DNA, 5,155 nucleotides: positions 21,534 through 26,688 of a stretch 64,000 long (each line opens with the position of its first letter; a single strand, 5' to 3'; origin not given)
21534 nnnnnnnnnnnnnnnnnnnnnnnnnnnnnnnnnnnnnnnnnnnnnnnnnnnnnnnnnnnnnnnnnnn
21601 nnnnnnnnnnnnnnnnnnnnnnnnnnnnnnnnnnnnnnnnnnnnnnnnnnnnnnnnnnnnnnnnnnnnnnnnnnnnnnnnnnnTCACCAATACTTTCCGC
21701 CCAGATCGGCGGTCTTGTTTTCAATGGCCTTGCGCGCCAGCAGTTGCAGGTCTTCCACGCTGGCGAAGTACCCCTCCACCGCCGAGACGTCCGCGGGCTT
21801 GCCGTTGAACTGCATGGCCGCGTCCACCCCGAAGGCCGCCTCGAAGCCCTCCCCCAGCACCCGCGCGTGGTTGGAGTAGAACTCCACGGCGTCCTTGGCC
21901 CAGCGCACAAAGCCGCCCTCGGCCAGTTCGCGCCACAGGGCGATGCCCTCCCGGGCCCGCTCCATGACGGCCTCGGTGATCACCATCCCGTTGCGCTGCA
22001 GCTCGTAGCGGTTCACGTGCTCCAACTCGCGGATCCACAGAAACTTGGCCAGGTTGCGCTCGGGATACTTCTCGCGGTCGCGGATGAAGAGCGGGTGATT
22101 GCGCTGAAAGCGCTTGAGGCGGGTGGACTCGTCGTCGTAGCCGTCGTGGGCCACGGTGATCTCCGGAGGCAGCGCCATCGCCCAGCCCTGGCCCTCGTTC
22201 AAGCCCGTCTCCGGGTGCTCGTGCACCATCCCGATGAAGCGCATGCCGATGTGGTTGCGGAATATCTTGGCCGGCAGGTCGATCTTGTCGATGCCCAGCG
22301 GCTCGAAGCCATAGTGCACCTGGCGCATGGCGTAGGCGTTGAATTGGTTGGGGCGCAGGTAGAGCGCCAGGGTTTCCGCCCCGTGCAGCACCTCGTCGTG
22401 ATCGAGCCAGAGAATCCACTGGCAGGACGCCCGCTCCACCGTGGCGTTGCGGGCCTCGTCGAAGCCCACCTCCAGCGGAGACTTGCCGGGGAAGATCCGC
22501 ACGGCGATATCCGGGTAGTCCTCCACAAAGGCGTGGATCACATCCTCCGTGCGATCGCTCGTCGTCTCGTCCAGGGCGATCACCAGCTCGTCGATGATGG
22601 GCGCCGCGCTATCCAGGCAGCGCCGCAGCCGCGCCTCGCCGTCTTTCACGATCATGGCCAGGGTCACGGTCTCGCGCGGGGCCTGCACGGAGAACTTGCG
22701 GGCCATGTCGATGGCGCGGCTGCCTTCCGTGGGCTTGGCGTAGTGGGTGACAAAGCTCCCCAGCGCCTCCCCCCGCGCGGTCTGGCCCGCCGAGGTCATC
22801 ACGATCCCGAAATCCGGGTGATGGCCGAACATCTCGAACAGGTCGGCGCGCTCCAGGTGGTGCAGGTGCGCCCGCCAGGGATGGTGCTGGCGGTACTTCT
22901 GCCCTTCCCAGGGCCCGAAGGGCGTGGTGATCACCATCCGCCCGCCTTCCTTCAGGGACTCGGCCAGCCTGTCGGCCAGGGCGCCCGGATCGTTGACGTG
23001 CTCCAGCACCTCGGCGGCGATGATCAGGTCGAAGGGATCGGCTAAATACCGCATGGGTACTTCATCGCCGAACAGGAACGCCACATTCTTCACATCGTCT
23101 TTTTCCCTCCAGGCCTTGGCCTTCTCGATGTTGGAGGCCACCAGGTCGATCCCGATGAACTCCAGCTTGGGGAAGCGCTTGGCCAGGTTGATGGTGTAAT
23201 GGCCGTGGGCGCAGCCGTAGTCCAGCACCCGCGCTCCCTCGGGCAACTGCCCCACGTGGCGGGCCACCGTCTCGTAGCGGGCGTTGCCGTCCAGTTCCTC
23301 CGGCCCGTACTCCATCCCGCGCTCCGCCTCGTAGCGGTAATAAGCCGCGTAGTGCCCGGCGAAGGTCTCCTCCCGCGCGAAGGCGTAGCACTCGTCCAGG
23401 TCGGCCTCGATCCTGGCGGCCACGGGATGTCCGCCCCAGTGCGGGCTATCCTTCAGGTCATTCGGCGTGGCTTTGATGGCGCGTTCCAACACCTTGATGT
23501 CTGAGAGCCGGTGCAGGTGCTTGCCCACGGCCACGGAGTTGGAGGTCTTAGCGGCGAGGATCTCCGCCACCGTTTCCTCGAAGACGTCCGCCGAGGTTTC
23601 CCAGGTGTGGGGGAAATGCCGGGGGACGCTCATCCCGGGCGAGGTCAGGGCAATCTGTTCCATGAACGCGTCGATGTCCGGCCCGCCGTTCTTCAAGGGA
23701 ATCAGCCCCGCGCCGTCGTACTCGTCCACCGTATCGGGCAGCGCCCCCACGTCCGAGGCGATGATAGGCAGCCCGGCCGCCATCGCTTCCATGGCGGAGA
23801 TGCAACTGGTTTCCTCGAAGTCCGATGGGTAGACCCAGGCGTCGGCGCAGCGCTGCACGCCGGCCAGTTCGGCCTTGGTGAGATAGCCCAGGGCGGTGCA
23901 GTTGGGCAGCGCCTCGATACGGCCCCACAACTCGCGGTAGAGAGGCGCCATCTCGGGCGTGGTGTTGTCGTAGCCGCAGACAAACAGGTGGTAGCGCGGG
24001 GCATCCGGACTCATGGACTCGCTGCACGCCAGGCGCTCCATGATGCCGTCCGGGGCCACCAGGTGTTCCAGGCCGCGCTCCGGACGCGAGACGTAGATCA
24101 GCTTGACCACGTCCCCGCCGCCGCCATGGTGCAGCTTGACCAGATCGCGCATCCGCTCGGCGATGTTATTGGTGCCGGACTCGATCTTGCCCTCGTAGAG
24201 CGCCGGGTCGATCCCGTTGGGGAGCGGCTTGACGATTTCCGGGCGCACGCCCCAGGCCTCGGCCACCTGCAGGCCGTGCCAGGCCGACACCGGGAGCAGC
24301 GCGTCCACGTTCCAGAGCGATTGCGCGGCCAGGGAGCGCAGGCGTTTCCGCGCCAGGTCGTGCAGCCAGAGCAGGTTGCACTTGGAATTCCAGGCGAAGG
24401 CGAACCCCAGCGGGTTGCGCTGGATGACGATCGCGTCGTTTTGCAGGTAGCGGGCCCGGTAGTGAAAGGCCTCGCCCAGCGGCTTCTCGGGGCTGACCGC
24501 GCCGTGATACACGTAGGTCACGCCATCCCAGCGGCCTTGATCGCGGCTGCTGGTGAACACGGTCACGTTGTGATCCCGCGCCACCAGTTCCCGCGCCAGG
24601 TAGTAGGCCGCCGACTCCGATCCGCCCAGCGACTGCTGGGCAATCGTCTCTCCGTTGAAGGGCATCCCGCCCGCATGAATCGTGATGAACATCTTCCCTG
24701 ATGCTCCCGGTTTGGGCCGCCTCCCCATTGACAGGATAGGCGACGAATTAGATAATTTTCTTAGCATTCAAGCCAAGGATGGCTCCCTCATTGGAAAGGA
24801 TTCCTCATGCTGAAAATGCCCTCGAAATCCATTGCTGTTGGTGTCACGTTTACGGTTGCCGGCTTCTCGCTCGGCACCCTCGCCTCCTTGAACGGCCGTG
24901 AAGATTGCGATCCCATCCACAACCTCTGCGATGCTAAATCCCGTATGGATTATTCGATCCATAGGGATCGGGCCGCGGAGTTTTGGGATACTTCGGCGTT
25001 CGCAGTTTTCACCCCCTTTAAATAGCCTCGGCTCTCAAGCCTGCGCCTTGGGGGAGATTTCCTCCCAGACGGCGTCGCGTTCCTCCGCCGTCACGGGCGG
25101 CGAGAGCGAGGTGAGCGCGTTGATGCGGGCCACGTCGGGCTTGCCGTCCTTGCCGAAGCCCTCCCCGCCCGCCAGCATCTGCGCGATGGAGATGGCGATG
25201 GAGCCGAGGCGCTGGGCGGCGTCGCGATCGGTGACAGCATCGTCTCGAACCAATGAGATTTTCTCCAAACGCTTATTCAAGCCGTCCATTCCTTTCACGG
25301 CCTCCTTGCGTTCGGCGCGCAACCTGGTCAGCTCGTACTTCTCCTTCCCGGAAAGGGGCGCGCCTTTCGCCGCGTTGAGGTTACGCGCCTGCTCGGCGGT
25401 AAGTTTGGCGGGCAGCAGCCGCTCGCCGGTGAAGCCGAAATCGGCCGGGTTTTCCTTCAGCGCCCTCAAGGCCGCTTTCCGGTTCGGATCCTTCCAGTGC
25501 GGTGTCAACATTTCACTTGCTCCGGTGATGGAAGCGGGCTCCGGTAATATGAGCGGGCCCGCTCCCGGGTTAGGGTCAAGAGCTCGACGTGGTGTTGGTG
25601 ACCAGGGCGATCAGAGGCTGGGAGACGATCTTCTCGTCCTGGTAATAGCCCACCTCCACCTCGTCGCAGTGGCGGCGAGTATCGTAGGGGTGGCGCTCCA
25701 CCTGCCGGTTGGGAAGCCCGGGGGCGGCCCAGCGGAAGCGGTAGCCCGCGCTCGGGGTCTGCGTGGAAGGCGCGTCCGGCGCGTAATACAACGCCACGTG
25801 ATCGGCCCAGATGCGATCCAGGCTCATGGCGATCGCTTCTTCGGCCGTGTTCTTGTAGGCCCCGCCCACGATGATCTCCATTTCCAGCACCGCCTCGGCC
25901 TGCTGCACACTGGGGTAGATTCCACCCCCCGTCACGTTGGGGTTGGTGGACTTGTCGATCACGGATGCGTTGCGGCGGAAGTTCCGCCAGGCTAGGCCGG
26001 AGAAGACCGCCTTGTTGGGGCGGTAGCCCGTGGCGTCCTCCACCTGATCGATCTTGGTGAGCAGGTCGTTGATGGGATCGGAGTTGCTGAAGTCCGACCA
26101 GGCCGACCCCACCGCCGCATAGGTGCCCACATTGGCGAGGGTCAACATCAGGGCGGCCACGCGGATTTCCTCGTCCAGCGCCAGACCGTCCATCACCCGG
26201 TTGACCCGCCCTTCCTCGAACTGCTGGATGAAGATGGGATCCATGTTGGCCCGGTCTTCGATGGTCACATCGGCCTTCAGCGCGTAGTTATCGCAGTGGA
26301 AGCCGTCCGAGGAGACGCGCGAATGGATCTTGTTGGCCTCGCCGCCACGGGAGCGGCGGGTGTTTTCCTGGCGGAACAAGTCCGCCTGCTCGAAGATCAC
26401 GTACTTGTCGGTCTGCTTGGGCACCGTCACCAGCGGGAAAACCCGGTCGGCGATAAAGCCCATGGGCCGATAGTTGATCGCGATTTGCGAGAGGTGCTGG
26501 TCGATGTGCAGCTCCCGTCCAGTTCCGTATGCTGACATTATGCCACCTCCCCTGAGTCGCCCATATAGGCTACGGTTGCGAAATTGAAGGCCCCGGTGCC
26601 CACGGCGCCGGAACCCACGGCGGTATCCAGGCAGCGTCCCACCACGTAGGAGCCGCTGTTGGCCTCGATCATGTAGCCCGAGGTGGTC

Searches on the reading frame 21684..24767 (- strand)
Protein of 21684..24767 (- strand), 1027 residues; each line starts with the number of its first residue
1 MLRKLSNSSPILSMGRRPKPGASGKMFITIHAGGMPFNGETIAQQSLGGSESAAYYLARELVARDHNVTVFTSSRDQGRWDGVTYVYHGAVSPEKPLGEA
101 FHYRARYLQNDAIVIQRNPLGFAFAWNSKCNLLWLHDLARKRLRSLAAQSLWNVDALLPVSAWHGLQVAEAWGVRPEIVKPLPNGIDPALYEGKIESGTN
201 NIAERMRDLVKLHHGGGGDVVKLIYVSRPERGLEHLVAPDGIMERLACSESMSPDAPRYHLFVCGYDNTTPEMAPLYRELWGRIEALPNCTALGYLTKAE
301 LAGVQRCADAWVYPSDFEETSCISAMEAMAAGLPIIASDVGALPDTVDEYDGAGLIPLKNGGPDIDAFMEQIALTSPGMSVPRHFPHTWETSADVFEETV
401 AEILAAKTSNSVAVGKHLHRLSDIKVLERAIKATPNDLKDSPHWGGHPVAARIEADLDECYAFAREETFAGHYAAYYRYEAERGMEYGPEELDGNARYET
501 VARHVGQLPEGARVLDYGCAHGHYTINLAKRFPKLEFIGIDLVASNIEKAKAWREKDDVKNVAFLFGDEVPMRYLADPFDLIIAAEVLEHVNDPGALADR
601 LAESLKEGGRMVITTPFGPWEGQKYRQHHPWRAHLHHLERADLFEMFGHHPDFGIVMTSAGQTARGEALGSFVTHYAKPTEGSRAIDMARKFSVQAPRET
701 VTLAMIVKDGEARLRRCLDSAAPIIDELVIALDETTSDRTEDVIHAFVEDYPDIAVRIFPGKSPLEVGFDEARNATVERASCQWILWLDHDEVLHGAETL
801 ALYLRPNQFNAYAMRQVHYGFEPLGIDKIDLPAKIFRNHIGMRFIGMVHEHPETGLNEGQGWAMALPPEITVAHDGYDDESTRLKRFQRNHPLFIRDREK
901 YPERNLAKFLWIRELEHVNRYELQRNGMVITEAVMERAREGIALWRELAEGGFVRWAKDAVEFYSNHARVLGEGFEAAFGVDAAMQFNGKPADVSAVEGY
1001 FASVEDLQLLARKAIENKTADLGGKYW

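Call 18: search_protein_families(library=phrogs, proteins=[window:21684-24767:-], max_evalue=0.001)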
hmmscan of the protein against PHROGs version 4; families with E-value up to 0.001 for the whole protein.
window:21684-24767:- (1027 aa): 8 families
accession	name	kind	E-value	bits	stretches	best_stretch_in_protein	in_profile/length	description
phrog_2170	-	moron, auxiliary metabolic gene and host takeover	1.5e-11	45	1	278-356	229-302/374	glycosyltransferase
phrog_4752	-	other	5.2e-11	43.3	1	509-617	50-162/241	tRNA methyltransferase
phrog_13126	-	moron, auxiliary metabolic gene and host takeover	2e-07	31.5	1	700-933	2-211/394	beta-1,4-glycosyltransferase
phrog_22502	-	other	2.3e-07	31.8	1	496-615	59-175/276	methyltransferase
phrog_27380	-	other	2.3e-06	28.3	1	484-619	63-196/285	methyltransferase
phrog_23522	-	unknown function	7.4e-05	23.4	1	494-632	34-171/273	-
phrog_27021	-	unknown function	0.00012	22.7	1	513-614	91-184/223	-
phrog_3382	-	other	0.0008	19.7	0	514-623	51-154/207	methyltransferase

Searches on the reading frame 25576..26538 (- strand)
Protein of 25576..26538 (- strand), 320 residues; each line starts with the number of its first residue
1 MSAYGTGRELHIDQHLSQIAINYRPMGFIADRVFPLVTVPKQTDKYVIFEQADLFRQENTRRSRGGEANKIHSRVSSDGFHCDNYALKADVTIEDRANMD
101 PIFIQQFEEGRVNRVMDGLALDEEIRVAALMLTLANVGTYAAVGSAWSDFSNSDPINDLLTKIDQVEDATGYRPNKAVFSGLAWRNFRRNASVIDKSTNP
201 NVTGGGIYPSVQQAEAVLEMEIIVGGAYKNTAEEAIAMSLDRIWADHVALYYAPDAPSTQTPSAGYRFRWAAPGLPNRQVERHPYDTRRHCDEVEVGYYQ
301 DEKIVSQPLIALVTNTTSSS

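Call 18: search_protein_families(library=phrogs, proteins=[window:25576-26538:-], max_evalue=0.001)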
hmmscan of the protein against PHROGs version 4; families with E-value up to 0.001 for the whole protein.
window:25576-26538:- (320 aa): 2 families
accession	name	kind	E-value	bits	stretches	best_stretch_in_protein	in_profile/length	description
phrog_1005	-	head and packaging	1.6e-60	206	1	7-316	7-313/315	major head protein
phrog_29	-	head and packaging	8.9e-10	39.3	1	143-204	187-247/439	major head protein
